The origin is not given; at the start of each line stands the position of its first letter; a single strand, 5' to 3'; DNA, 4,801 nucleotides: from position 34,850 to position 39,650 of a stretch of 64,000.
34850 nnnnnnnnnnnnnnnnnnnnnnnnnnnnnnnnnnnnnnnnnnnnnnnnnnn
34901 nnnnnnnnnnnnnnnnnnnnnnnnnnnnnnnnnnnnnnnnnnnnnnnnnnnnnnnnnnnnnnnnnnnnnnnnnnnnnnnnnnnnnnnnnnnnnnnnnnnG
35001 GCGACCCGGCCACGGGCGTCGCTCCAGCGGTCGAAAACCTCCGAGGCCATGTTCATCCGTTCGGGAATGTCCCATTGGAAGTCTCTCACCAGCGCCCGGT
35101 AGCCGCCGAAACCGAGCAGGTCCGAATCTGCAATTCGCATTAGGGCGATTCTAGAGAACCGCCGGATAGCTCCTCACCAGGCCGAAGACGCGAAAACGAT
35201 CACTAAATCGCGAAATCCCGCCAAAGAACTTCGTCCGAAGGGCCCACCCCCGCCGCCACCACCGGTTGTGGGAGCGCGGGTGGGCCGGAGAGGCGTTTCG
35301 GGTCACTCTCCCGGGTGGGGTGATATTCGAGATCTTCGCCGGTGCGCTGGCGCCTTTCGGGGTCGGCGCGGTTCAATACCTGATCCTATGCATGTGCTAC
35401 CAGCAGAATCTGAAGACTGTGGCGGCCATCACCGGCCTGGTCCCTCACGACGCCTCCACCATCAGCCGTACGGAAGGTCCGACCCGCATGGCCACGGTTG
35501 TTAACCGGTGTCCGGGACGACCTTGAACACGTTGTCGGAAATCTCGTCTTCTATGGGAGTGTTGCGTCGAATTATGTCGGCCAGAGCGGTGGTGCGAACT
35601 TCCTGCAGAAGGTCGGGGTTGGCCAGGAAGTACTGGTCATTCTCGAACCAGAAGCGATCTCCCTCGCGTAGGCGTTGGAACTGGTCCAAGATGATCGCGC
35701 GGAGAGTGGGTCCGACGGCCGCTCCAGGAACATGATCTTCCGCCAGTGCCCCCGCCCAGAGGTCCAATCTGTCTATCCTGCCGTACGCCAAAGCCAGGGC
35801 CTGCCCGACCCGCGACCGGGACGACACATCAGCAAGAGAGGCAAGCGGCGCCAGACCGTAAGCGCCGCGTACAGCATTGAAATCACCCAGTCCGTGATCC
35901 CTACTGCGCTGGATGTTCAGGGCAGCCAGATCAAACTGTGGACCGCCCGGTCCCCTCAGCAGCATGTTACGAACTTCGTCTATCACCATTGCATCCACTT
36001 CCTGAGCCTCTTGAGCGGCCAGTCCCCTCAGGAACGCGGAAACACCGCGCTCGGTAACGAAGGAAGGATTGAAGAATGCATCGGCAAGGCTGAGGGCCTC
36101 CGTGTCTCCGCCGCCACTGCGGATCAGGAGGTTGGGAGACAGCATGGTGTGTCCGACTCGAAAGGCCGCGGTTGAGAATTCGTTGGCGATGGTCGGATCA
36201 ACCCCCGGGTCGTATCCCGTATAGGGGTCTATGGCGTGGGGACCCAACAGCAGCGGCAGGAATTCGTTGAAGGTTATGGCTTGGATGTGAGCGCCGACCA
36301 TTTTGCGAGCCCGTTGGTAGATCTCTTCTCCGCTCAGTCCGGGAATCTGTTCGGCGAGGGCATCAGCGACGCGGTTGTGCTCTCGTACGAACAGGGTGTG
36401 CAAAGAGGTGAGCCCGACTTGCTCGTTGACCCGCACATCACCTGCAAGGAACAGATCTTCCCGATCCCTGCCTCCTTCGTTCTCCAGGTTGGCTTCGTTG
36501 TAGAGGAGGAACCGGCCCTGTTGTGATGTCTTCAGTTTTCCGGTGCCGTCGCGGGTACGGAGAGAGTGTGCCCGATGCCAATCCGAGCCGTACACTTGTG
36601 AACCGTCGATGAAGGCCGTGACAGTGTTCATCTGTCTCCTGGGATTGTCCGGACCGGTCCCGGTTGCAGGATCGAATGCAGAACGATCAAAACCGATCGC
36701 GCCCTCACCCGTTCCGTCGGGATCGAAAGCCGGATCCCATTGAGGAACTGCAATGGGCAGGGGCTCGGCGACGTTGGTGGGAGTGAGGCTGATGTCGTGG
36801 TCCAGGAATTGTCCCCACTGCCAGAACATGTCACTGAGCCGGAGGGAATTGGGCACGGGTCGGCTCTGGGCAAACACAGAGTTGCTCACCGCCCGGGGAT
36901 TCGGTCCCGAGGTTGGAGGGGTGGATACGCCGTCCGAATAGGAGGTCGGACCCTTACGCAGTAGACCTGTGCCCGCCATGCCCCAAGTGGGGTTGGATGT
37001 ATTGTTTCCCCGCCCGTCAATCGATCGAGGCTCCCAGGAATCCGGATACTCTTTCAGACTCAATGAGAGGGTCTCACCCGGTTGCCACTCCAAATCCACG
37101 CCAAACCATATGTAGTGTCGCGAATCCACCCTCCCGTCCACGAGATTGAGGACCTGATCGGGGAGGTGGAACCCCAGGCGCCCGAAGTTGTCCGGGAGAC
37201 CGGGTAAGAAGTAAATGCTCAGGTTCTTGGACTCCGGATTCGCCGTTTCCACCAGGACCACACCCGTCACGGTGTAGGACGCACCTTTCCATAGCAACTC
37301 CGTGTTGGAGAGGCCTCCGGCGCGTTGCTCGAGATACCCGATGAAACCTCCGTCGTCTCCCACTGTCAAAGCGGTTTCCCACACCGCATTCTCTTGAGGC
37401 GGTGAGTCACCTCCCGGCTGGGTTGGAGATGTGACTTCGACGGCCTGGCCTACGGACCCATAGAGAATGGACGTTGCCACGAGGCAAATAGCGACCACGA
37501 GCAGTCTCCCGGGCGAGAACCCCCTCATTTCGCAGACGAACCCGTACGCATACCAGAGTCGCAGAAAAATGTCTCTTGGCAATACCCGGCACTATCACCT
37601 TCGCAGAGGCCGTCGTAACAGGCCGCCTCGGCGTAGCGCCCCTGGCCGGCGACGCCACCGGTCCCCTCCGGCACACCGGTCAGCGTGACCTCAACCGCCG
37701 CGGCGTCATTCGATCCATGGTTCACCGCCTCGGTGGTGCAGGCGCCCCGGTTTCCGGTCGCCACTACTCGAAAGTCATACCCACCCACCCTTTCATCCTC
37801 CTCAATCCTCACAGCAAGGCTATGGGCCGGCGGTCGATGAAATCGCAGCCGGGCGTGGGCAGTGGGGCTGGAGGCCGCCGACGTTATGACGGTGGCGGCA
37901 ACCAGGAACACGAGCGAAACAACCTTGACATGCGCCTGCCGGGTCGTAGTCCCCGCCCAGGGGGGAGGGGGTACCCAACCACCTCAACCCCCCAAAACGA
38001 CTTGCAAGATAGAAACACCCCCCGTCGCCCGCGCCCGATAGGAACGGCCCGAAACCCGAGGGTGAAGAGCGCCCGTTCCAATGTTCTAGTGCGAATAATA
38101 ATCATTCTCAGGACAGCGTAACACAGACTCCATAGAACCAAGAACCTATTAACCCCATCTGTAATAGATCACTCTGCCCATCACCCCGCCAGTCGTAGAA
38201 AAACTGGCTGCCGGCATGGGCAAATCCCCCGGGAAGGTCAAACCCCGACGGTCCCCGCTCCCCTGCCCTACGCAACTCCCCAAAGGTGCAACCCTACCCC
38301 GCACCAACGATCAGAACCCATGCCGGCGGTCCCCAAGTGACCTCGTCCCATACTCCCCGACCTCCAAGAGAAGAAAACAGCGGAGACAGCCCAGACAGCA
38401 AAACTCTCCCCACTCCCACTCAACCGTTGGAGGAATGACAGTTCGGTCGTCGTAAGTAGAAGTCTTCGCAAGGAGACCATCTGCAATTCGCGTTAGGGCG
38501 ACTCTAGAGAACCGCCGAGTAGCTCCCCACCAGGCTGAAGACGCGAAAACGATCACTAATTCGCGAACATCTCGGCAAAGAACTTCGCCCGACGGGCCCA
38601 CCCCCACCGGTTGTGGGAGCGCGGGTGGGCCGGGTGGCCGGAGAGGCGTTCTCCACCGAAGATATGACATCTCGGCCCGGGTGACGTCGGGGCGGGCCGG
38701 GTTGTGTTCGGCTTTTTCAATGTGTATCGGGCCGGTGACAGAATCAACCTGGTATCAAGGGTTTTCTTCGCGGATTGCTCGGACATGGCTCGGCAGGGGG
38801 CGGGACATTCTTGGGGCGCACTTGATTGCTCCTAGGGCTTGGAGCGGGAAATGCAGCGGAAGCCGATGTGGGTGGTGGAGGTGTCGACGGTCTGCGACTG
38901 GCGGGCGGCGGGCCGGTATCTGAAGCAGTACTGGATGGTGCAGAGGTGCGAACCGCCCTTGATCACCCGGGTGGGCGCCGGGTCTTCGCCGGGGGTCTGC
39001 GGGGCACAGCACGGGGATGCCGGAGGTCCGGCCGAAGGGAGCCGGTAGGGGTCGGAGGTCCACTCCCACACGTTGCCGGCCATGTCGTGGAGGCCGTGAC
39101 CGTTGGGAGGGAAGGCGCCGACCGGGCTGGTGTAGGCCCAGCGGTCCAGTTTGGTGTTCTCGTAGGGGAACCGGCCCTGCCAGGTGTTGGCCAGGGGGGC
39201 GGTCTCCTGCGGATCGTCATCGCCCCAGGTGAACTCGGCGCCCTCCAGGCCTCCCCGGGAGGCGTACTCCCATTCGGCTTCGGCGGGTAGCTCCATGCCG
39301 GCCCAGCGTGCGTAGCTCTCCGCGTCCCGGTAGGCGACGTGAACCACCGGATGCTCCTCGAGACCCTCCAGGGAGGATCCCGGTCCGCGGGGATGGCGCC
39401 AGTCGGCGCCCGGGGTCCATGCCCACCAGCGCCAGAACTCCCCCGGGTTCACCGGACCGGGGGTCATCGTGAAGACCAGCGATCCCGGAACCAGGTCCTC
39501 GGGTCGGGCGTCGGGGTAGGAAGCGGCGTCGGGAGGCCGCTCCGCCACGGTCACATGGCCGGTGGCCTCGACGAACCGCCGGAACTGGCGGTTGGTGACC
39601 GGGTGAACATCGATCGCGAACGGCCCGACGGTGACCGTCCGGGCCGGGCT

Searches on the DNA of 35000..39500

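Call 18: search_rna_families(source=window, start=35000, end=39500, threshold=evalue, max_evalue=1)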
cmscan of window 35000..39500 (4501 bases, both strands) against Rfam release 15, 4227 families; matches with E-value up to 1: 0.
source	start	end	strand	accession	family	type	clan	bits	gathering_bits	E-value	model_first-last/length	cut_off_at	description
